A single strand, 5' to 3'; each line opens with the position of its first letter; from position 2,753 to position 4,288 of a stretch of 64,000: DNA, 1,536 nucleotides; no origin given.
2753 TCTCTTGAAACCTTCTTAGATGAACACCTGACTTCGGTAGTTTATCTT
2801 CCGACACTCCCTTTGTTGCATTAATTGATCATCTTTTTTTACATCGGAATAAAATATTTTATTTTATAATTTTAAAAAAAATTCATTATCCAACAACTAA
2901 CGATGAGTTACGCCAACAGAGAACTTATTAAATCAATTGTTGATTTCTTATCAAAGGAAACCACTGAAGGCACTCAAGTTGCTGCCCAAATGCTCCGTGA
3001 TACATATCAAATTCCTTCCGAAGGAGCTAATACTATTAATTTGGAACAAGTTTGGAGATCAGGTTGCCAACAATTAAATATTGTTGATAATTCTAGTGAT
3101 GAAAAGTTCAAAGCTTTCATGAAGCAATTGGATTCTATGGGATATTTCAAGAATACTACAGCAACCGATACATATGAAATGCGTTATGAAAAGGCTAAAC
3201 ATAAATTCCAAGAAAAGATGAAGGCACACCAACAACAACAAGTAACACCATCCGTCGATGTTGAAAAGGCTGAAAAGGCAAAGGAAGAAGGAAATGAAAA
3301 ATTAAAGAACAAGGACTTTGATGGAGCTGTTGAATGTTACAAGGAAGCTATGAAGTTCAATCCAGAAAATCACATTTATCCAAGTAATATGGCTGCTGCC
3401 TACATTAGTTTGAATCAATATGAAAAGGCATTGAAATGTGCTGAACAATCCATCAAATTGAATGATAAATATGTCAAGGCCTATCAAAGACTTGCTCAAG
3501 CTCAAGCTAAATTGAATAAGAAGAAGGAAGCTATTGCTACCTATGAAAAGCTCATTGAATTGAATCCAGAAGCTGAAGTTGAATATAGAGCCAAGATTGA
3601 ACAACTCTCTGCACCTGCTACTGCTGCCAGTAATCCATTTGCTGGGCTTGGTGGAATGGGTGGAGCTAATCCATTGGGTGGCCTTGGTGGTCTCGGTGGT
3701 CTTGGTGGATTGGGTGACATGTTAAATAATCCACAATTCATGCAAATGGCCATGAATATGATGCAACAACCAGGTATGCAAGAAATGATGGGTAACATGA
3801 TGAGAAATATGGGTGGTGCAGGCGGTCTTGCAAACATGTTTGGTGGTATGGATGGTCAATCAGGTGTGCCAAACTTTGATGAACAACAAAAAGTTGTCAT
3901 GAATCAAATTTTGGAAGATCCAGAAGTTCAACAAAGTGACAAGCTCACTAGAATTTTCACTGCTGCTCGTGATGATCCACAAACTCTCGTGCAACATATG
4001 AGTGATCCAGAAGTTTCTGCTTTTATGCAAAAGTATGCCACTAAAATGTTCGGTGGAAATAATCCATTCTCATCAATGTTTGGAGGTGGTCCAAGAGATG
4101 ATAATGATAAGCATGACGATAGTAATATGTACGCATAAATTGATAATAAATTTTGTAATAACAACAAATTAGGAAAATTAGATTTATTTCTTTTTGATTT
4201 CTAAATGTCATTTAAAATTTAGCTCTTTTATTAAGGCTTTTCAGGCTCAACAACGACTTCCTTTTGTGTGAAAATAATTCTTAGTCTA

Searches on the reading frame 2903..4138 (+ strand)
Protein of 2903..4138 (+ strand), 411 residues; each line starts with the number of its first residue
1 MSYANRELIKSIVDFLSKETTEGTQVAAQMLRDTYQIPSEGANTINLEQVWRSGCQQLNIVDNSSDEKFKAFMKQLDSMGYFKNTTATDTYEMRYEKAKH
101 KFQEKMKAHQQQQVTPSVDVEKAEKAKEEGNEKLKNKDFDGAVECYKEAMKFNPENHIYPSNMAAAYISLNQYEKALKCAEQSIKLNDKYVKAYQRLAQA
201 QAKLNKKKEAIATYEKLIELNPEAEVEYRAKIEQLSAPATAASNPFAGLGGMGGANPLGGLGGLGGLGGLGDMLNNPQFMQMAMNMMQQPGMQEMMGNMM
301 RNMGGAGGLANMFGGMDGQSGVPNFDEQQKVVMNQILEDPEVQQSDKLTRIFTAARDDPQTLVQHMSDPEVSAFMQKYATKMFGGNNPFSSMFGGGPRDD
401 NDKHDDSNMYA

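Call 6: search_protein_families(library=pfam, proteins=[window:2903-4138:+], max_evalue=0.001)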
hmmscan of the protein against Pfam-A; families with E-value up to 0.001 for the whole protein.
window:2903-4138:+ (411 aa): 17 families
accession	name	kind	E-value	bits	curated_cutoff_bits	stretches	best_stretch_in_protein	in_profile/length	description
PF00515.34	TPR_1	-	5.7e-16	58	27.8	3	191-223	1-33/34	Tetratricopeptide repeat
PF07719.23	TPR_2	-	6.2e-14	51.3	27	2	192-223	2-33/34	Tetratricopeptide repeat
PF13181.12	TPR_8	-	9.4e-14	50.8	25.7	1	192-223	2-33/34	Tetratricopeptide repeat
PF13414.12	TPR_11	-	2.5e-11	43.5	26.8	1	130-167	1-38/42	TPR repeat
PF14559.12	TPR_19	-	2.9e-09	37.6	25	2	134-182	2-50/68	Tetratricopeptide repeat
PF13428.12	TPR_14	-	3.9e-08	33.7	23.5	0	163-200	7-44/44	Tetratricopeptide repeat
PF13432.12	TPR_16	-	9.6e-08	32.8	32.7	1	164-224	4-64/65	Tetratricopeptide repeat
PF13176.12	TPR_7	-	3.6e-07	30.2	27.9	0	193-222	1-30/36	Tetratricopeptide repeat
PF13431.12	TPR_17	-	2.6e-06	27.7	24.4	0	179-211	1-33/34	Tetratricopeptide repeat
PF13424.12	TPR_12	-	1.1e-05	26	30.1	1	161-220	7-74/77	Tetratricopeptide repeat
PF13371.12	TPR_9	-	1.9e-05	25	35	1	165-229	3-67/73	Tetratricopeptide repeat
PF03704.23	BTAD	-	3.1e-05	24.8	22.1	1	118-232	1-103/146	Bacterial transcriptional activator domain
PF12895.13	ANAPC3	-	0.00013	22.7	27.2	1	137-216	3-81/82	Anaphase-promoting complex, cyclosome, subunit 3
PF13174.12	TPR_6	-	0.00017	22.4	26.3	1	193-223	2-32/33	Tetratricopeptide repeat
PF17830.6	STI1-HOP_DP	-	0.00064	20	29.1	1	334-377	15-52/55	STI1/HOP, DP domain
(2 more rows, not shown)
